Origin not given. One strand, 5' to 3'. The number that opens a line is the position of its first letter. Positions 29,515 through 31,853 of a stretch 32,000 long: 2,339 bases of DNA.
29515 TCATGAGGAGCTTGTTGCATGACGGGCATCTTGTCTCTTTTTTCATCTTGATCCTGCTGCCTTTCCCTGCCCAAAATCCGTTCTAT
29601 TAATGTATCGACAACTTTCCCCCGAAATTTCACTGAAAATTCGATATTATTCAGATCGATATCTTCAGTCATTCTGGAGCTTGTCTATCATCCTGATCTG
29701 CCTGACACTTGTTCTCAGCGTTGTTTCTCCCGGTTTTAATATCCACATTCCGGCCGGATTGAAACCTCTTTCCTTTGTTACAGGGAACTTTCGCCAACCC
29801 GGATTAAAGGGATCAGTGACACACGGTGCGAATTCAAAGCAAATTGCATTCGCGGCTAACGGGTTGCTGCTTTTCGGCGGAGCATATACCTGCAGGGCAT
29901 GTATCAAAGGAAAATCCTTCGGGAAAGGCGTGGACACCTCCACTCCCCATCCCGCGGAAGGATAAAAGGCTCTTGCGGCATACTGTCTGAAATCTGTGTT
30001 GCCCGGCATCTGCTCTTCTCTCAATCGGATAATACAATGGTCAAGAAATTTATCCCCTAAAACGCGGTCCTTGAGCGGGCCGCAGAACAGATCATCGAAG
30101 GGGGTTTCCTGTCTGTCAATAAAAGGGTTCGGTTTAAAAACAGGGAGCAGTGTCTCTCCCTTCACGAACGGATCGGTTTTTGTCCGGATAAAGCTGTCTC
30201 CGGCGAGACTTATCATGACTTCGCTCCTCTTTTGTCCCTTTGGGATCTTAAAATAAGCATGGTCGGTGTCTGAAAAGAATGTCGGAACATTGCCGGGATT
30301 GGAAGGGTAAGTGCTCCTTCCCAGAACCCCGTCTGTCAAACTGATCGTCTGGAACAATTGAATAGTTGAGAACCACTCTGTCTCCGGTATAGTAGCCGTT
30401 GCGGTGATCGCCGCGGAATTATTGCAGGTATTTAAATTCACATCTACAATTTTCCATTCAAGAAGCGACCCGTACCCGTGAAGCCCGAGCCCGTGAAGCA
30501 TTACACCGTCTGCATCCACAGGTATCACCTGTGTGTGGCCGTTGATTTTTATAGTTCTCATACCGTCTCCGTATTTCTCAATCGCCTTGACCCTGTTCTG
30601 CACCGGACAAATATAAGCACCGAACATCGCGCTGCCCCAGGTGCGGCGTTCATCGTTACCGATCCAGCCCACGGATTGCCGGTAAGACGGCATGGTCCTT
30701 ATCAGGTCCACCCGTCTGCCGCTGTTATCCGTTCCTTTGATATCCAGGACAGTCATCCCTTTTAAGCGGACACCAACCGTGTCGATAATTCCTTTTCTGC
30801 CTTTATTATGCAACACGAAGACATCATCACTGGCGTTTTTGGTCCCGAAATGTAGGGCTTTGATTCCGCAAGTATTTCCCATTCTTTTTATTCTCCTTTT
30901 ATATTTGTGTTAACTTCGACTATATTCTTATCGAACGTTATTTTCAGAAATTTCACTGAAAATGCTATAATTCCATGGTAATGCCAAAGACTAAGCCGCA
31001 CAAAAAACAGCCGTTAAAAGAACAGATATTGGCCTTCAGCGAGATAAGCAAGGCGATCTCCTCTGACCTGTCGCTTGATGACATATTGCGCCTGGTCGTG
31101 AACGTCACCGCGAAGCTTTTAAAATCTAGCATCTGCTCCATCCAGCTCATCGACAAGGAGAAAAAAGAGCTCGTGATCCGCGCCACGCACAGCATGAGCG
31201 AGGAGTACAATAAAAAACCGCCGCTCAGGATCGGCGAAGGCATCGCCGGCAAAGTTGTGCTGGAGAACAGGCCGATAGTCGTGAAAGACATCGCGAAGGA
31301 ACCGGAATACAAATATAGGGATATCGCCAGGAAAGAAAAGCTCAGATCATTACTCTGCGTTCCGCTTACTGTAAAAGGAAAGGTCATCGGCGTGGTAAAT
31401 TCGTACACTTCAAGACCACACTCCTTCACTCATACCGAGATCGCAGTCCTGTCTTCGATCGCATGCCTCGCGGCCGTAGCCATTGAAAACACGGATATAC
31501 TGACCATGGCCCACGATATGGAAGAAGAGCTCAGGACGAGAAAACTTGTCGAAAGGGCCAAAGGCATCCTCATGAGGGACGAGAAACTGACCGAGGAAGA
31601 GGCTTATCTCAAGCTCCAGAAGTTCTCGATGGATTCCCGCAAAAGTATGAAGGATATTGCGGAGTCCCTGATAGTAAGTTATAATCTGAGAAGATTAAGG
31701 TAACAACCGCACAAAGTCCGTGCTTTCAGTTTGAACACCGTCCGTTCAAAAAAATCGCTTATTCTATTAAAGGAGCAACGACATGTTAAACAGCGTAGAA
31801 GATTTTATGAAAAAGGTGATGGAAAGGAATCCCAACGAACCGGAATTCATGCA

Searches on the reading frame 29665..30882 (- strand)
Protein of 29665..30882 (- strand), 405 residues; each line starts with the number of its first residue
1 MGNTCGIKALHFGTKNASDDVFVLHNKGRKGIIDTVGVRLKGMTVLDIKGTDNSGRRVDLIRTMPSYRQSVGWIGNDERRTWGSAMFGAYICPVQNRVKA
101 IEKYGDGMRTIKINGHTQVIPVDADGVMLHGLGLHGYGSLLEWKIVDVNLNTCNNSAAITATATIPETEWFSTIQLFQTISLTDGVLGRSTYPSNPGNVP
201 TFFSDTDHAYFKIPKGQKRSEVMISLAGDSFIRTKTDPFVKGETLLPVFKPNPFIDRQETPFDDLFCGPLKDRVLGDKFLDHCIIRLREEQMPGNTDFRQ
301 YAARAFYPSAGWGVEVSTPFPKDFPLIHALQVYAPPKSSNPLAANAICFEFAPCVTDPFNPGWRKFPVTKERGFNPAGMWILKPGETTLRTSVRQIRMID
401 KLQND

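Call 66: search_protein_families(library=pfam, proteins=[window:29665-30882:-], max_evalue=0.01)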
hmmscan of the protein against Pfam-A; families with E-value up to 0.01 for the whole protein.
window:29665-30882:- (405 aa): 1 family
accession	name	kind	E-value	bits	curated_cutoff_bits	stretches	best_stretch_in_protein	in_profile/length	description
PF01263.26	Aldose_epim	-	2.5e-08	34.1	27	1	76-279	41-214/299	Aldose 1-epimerase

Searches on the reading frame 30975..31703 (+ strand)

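Call 66: search_protein_families(library=pfam, proteins=[window:30975-31703:+], max_evalue=0.01)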
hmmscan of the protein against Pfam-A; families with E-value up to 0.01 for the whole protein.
window:30975-31703:+ (242 aa): 5 families
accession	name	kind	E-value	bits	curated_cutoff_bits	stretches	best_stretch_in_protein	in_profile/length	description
PF13185.12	GAF_2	-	1.1e-24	87.7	28.6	1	32-171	2-136/136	GAF domain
PF03861.19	ANTAR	-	6.1e-20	71.2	27.3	1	181-233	2-54/54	ANTAR domain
PF01590.32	GAF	-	7.9e-19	68.9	22.4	1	34-170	2-133/133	GAF domain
PF13492.12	GAF_3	-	7.7e-14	52.6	27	1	33-172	1-129/129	GAF domain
PF22922.2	GAF_NLP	-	0.0012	18.9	24.1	1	77-132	74-131/175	NLP protein GAF domain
